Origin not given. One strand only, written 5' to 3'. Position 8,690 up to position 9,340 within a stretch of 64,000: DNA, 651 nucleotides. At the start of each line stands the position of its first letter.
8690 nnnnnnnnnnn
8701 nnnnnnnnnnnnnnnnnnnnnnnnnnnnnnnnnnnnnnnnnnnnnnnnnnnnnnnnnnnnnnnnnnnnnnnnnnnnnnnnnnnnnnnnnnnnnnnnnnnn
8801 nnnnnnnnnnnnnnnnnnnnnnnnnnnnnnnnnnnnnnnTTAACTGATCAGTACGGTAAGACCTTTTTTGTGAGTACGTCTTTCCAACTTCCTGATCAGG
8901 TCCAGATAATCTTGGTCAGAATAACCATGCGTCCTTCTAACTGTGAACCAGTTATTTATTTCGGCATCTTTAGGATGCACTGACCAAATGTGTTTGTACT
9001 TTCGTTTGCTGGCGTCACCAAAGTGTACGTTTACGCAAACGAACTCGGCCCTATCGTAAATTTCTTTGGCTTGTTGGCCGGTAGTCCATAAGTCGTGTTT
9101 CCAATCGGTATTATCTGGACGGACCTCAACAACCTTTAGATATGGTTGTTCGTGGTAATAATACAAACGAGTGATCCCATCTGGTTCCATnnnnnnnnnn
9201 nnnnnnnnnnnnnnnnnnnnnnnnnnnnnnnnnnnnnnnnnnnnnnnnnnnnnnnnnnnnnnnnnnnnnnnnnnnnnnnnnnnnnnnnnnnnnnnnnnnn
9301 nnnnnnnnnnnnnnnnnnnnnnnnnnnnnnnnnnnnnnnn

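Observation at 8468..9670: Antisense two-gene cassette inserted at the rplO-secY junction, with rplO truncated to a 90-aa N-terminal stub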

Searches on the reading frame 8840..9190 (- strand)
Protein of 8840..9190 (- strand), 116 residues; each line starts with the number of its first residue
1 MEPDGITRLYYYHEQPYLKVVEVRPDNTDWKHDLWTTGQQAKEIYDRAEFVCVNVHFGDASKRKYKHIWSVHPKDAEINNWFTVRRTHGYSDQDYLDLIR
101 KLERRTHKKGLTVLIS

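Call 3: search_protein_families(library=pfam, proteins=[window:8840-9190:-], max_evalue=1)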
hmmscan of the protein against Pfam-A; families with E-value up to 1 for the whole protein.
window:8840-9190:- (116 aa): 1 family
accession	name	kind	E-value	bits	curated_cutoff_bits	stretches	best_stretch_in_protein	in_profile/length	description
PF17805.7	AsnC_trans_reg2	-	0.12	13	27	0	73-115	41-80/86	AsnC-like ligand binding domain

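Call 6: search_protein_families(library=ncbifam, proteins=[window:8840-9190:-], max_evalue=1)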
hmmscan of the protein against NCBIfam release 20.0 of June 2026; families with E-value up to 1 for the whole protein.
window:8840-9190:- (116 aa): 0 families

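Call 7: search_protein_families(library=phrogs, proteins=[window:8840-9190:-], max_evalue=1)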
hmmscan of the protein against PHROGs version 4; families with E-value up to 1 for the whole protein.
window:8840-9190:- (116 aa): 2 families
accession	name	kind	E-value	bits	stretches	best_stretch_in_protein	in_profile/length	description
phrog_28750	-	unknown function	0.12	13.6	0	69-89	21-41/82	-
phrog_36148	-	unknown function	0.24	12.6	0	77-107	21-51/108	-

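Call 9: find_homologous_proteins(query=window:8840-9190:-, max_evalue=0.01)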
Query window:8840-9190:- (116 aa): 6 proteins with E <= 0.01 among 6 candidates.
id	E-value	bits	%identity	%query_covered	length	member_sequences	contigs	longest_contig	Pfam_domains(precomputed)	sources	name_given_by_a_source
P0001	4.6e-76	271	100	100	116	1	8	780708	-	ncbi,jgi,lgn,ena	ncbi:MAG: hypothetical protein ABSC49_01285 [Candidatus Microgenomates bacterium]|jgi:hypothetical p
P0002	6.1e-48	180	69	100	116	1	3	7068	-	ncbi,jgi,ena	-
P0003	4.7e-40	155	59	100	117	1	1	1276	-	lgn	-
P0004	4.3e-32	129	57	100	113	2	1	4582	-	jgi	jgi:hypothetical protein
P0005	1.7e-30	124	53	100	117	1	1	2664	-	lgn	-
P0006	3.8e-30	123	53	100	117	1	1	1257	-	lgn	-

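Call 12: find_encoding_contigs(protein=P0002, flank=5000, max_places=4)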
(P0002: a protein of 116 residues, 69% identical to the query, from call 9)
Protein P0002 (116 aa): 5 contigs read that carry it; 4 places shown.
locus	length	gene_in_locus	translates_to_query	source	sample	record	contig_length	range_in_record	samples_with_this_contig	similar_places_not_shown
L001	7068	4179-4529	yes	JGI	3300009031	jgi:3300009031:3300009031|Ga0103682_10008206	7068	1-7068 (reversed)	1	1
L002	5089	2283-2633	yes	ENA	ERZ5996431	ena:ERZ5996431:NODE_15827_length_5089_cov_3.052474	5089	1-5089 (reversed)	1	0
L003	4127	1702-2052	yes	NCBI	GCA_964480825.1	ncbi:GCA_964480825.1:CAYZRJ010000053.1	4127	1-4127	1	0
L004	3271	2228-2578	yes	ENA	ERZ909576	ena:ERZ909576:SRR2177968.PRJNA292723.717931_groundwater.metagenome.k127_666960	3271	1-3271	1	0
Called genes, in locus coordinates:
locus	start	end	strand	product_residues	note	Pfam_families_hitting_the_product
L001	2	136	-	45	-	?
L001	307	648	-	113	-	-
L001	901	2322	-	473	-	PF00496:SBP_bac_5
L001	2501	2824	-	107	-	PF18920:DUF5671 (faint)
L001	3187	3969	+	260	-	-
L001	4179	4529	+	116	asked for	-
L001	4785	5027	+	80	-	-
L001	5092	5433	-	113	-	PF01245:Ribosomal_L19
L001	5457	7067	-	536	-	?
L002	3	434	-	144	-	?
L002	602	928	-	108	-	PF18920:DUF5671 (faint)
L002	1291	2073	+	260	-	-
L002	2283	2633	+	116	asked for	-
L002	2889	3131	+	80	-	-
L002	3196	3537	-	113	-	PF01245:Ribosomal_L19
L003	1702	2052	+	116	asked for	-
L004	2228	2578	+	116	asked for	-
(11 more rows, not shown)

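Call 13: find_encoding_contigs(protein=P0004, flank=5000, max_places=3)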
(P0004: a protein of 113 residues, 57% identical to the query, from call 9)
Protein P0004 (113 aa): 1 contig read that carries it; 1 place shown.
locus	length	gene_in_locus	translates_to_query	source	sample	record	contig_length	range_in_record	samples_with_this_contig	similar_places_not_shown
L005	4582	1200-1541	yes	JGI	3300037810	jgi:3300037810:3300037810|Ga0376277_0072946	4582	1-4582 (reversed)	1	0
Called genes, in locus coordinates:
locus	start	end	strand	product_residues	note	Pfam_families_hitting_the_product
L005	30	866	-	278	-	PF12705:PDDEXK_1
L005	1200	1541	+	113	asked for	-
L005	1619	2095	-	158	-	-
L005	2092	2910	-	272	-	-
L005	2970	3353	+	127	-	PF07883:Cupin_2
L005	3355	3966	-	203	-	PF13482:RNase_H_2, PF10108:DNA_pol_B_exo2 (faint)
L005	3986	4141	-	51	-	-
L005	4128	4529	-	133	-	PF10881:DUF2726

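Call 19: find_encoding_contigs(protein=P0001, flank=4000, max_places=8)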
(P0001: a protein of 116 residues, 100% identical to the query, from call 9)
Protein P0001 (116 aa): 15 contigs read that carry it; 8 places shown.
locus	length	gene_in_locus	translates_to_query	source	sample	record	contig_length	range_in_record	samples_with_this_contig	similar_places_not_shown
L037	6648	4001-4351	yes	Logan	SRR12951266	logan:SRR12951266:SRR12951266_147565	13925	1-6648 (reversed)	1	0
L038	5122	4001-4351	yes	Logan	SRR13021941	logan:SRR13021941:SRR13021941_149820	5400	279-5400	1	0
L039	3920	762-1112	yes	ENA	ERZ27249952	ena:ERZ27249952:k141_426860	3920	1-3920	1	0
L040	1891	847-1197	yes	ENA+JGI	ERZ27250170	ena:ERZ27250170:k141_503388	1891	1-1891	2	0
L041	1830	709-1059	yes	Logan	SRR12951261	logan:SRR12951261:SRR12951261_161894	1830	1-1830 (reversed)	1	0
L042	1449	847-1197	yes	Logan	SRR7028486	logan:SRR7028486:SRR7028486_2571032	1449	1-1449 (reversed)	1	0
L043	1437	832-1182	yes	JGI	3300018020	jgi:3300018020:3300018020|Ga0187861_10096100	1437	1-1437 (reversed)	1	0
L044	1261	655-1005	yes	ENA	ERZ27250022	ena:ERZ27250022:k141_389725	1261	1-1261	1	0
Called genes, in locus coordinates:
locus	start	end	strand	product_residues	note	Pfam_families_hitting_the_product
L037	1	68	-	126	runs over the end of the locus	PF00411:Ribosomal_S11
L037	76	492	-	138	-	PF00416:Ribosomal_S13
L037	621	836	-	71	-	PF01176:eIF-1a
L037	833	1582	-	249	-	PF00557:Peptidase_M24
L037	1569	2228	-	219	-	PF00406:ADK, PF13207:AAA_17, PF13238:AAA_18, PF05191:ADK_lid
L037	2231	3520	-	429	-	PF00344:SecY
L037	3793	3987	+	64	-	-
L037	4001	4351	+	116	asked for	-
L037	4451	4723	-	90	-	-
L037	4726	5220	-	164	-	PF00333:Ribosomal_S5, PF03719:Ribosomal_S5_C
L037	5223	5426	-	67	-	PF00861:Ribosomal_L18p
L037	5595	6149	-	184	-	PF00347:Ribosomal_L6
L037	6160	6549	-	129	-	PF00410:Ribosomal_S8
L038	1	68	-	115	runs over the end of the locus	?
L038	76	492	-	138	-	PF00416:Ribosomal_S13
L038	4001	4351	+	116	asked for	-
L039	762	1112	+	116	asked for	-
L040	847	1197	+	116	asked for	-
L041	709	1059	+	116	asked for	-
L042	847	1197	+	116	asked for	-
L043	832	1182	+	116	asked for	-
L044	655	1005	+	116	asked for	-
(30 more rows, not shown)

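Call 32: search_protein_representatives(protein=window:8840-9190:-)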
Query: 116 residues. Proteins with E-value up to 0.001 (for the whole library): 19; up to 1e-10: 7; up to 1e-30: 2. The best 19 are listed.
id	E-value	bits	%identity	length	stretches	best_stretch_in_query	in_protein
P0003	1.5e-40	154.6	59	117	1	1-116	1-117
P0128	2.7e-33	131.2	53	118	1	1-116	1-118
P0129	9.4e-19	84.2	48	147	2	1-61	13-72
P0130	6.1e-16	75.1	37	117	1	6-116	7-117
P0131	5.3e-13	65.7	43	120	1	1-115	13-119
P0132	6.7e-13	65.3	45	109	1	1-116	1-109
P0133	1.7e-11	60.8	39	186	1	1-115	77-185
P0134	3.6e-10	56.5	40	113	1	1-116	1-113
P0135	8.3e-10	55.3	44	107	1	1-115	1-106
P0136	1.4e-09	54.6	37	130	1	5-116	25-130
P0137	5.2e-09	52.7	37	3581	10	44-73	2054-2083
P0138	4.0e-08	49.9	33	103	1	4-115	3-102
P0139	1.0e-07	48.6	30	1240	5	32-84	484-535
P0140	4.1e-07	46.6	34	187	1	2-115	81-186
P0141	2.0e-06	44.4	39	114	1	1-116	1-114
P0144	3.8e-05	40.3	41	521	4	80-108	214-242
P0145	6.6e-04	36.3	34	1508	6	19-45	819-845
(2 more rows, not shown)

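Call 36: search_protein_families(library=pfam, alignment_id=A2, max_evalue=0.01)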
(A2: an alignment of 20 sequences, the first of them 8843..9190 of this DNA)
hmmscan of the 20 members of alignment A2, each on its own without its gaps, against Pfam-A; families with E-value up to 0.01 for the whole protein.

A. member 1, window:8843-9190:- (116 aa): 0 families

B. families by the number of members that match (of 20 scanned): 1 family
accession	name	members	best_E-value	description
PF10343.14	Q_salvage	1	0.002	Queuosine salvage protein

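Call 37: search_solved_structures(query=A2, max_evalue=1)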
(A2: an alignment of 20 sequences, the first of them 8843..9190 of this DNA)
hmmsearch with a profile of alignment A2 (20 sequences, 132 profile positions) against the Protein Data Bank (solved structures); distinct sequences matched with E-value up to 1: 0.

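Call 45: find_related_loci(query=A4, collection=metagenome_contigs, flank=4000)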
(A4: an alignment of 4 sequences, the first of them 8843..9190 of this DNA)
Query A4 (116 aa) in metagenome_contigs; peptide patterns used: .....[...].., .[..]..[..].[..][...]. (x = any residue, [..] = any of these).
215 stretches matched a pattern; 2 encode a relative of the query (tblastn E <= 1e-3); 2 distinct loci.
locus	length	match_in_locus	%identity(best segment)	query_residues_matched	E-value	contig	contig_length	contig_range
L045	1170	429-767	57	1-116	8e-41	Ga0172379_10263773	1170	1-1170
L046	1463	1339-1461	55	1-42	2e-11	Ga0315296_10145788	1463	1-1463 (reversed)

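Call 46: find_related_loci(query=A4, collection=viral_contigs, flank=4000)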
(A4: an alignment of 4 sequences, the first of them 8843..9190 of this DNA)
Query A4 (116 aa) in viral_contigs; peptide patterns used: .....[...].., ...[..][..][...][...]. (x = any residue, [..] = any of these).
21 stretches matched a pattern, but none encodes a relative of the query by tblastn (E <= 1e-3).

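Call 47: find_encoding_contigs(protein=P0005, flank=3000, max_places=3)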
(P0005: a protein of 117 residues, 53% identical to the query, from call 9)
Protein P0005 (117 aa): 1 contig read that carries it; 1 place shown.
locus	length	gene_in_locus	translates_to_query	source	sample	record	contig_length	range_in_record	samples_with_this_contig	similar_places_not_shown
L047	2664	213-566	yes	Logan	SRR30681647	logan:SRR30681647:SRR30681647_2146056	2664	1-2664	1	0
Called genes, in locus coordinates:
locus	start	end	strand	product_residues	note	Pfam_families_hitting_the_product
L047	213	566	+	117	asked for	-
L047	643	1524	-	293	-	PF01370:Epimerase, PF04321:RmlD_sub_bind, PF01073:3Beta_HSD (weak), PF07993:NAD_binding_4, PF16363:GDP_Man_Dehyd (weak)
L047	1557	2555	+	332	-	-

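Call 48: find_encoding_contigs(protein=P0130, flank=4000, max_places=3)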
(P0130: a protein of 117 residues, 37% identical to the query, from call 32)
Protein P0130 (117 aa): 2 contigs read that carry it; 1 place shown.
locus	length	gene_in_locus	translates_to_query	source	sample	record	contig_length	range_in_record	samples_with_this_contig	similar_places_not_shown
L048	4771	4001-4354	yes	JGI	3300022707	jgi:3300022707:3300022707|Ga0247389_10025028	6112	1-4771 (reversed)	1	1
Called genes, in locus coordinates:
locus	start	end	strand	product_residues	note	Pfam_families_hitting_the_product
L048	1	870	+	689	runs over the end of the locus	PF04932:Wzy_C, PF13181:TPR_8 (faint), PF13414:TPR_11 (faint)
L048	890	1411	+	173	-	PF01327:Pep_deformylase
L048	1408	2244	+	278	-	PF00551:Formyl_trans_N, PF02911:Formyl_trans_C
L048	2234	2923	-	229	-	PF24387:AEP-like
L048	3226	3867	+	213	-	PF02163:Peptidase_M50 (weak)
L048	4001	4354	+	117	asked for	-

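Call 49: predict_structure(alignment_id=A2)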
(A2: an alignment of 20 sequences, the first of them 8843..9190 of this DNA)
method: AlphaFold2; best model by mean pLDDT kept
length: 116 residues; sequences in the alignment: 20
mean_pLDDT: 90.0   pTM: 0.81
mean pLDDT of the five models: 90.0, 89.8, 89.1, 85.9, 85.8
residues with pLDDT >= 90: 77; 70-90: 36; 50-70: 3; < 50: 0
segments of 3 or more residues with pLDDT < 50: none
pLDDT, mean of each block of 10 residues (from residue 1): 93 94 92 95 96 84 82 84 83 90 94 95
secondary structure, 60 per line:
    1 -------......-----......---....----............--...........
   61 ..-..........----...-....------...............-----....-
elements in order: E8-13 E19-24 H28-31 H38-47 E50-59 E64-73 E82-85 H92-106 E112-115

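Call 62: search_protein_families(library=pfam, proteins=[P0137, P0139, P0144, P0145, P0133, P0140, P0129], max_evalue=0.001)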
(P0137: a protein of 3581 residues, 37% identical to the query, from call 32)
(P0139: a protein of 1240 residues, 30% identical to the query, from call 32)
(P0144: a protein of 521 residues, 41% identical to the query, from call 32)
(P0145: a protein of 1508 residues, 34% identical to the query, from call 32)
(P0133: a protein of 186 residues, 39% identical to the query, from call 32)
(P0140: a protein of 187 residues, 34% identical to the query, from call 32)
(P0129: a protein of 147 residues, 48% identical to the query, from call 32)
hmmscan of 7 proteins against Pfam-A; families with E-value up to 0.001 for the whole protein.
P0137 (3581 aa): 12 families
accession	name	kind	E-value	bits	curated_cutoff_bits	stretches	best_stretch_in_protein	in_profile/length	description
PF00094.30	VWD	-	6.1e-65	218.7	22.9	2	83-237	1-156/156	von Willebrand factor type D domain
PF00041.27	fn3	-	6.1e-43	145.4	25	5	3228-3299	1-68/84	Fibronectin type III domain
PF25059.1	FN3_DSCAM-DSCAML_C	-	4.6e-29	101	39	0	917-961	20-63/89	DSCAM/DSCAML C-terminal Fn3-like domain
PF08742.16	C8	-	3.3e-27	95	23.7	2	281-349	2-68/68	C8 domain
PF12714.13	TILa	-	8.7e-21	74.2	27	3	1428-1482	1-55/55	TILa domain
PF14879.11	DUF4489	-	1e-20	74.8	27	0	2008-2156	12-145/151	Domain of unknown function (DUF4489)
PF25248.1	Ig_CFAP65_8th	-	1e-18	67.8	25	0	2284-2314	71-101/128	CFAP65, eight Ig-like domain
PF04435.23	SPK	-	8.9e-15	55.2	22.1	0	2806-2825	57-76/104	Domain of unknown function (DUF545)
PF01826.23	TIL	-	2.7e-11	43.9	24.5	1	1372-1427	1-55/55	Trypsin Inhibitor like cysteine rich domain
PF11567.13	PfUIS3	-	2.7e-10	40.9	25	0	1616-1642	23-49/101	Plasmodium falciparum UIS3 membrane protein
PF12947.13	EGF_3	-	2.5e-07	31.2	28.5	2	1463-1494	5-36/36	EGF domain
PF19058.5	DUF5754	-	9.5e-05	22.8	27.4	0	3137-3147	23-33/49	Family of unknown function (DUF5754)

P0139 (1240 aa): 33 families (the best 25 are shown)
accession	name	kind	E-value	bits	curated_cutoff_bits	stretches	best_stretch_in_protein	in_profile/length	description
PF14559.12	TPR_19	-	2.4e-91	300.5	25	11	86-140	2-56/68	Tetratricopeptide repeat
PF13432.12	TPR_16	-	4.2e-78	257.7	32.7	9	81-136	3-58/65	Tetratricopeptide repeat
PF13428.12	TPR_14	-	4.3e-66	212.9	23.5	9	78-118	4-44/44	Tetratricopeptide repeat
PF07719.23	TPR_2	-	1.5e-57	187.5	27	2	77-108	3-34/34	Tetratricopeptide repeat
PF24575.1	TPR_Slam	-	5.2e-36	123.7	35.2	5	373-423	53-103/104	Surface lipoprotein assembly modifier, N-terminal TPR repeats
PF13431.12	TPR_17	-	2.9e-35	118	24.4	2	98-129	2-33/34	Tetratricopeptide repeat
PF00515.34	TPR_1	-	2.3e-30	103.6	27.8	1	78-108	4-34/34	Tetratricopeptide repeat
PF13176.12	TPR_7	-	6e-28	94.9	27.9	0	794-824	3-35/36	Tetratricopeptide repeat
PF12895.13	ANAPC3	-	3.5e-27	94.9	27.2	1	54-134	2-81/82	Anaphase-promoting complex, cyclosome, subunit 3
PF13424.12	TPR_12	-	5.7e-24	84.5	30.1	2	793-853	5-74/77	Tetratricopeptide repeat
PF12569.14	NatA_aux_su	-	2e-23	83.6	33.3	0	108-207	3-101/515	N-terminal acetyltransferase A, auxiliary subunit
PF13181.12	TPR_8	-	5.2e-22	76.5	25.7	0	81-108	7-34/34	Tetratricopeptide repeat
PF13414.12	TPR_11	-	2.5e-21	75.5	26.8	1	85-122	4-41/42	TPR repeat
PF13174.12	TPR_6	-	2.9e-18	65.6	26.3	0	562-588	6-32/33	Tetratricopeptide repeat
PF25064.1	ARM_TT21_5th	-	2.6e-17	63.7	27.8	0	563-617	8-62/117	TT21 fifth ARM repeats domain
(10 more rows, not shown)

P0144 (521 aa): 9 families
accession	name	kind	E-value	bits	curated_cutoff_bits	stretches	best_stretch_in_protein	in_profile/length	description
PF00069.31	Pkinase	-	3.5e-51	174.6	31.7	4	234-310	93-169/263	Protein kinase domain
PF07714.23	PK_Tyr_Ser-Thr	-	6.5e-27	94.9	23.1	2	233-287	96-150/258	Protein tyrosine and serine/threonine kinase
PF13509.12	S1_2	-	1e-12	48.4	21.8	0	171-204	8-41/61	S1 domain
PF13095.12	FTA2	-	7.6e-11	42.5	30.2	0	159-193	171-205/214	Kinetochore Sim4 complex subunit FTA2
PF01636.29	APH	-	1.1e-09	38.8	23.2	0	97-129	167-200/239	Phosphotransferase enzyme family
PF18057.6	DUF5594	-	2.2e-06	28.2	27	0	232-290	3-59/128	Domain of unknown function (DUF5594)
PF02824.27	TGS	-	2.3e-05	24.8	22.2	0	237-254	15-32/60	TGS domain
PF16987.10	KIX_2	-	4.6e-05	23.7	25.6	0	234-256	6-28/83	KIX domain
PF20775.2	Tag1_N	-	0.00036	20.5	28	0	148-185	150-187/190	Tag1 N-terminal domain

P0145 (1508 aa): 13 families
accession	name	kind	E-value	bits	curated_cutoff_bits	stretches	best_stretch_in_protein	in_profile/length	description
PF20703.3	nSTAND1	-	5.9e-90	303.1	27.1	1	211-635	1-378/379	Novel STAND NTPase 1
PF13374.12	TPR_10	-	3.7e-21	74.9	27.5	0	788-813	3-28/42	Tetratricopeptide repeat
PF24852.1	DUF7726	-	3.2e-17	62.8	26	0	869-902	19-52/73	Domain of unknown function (DUF7726)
PF07719.23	TPR_2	-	1.2e-12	47.3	27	0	788-818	2-32/34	Tetratricopeptide repeat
PF13424.12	TPR_12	-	9.4e-12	45.4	30.1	0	787-863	3-73/77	Tetratricopeptide repeat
PF13181.12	TPR_8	-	2.4e-10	40.2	25.7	0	789-818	3-32/34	Tetratricopeptide repeat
PF13428.12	TPR_14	-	6.7e-08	32.9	23.5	0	1463-1502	4-43/44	Tetratricopeptide repeat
PF13191.12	AAA_16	-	1e-07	33.1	32.6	1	226-372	2-144/167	AAA ATPase domain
PF00515.34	TPR_1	-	4.6e-07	29.8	27.8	0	788-817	2-31/34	Tetratricopeptide repeat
PF13545.12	HTH_Crp_2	-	8.5e-07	29.3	27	0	1104-1140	3-39/70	Crp-like helix-turn-helix domain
PF13371.12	TPR_9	-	5.3e-06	26.8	35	0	1290-1324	11-45/73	Tetratricopeptide repeat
PF13176.12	TPR_7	-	1.4e-05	25.3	27.9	0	789-815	1-29/36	Tetratricopeptide repeat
PF03099.24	BPL_LplA_LipB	-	0.00016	22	21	0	1064-1090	91-119/133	Biotin/lipoate A/B protein ligase family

P0133 (186 aa): 0 families

P0140 (187 aa): 0 families

P0129 (147 aa): 0 families
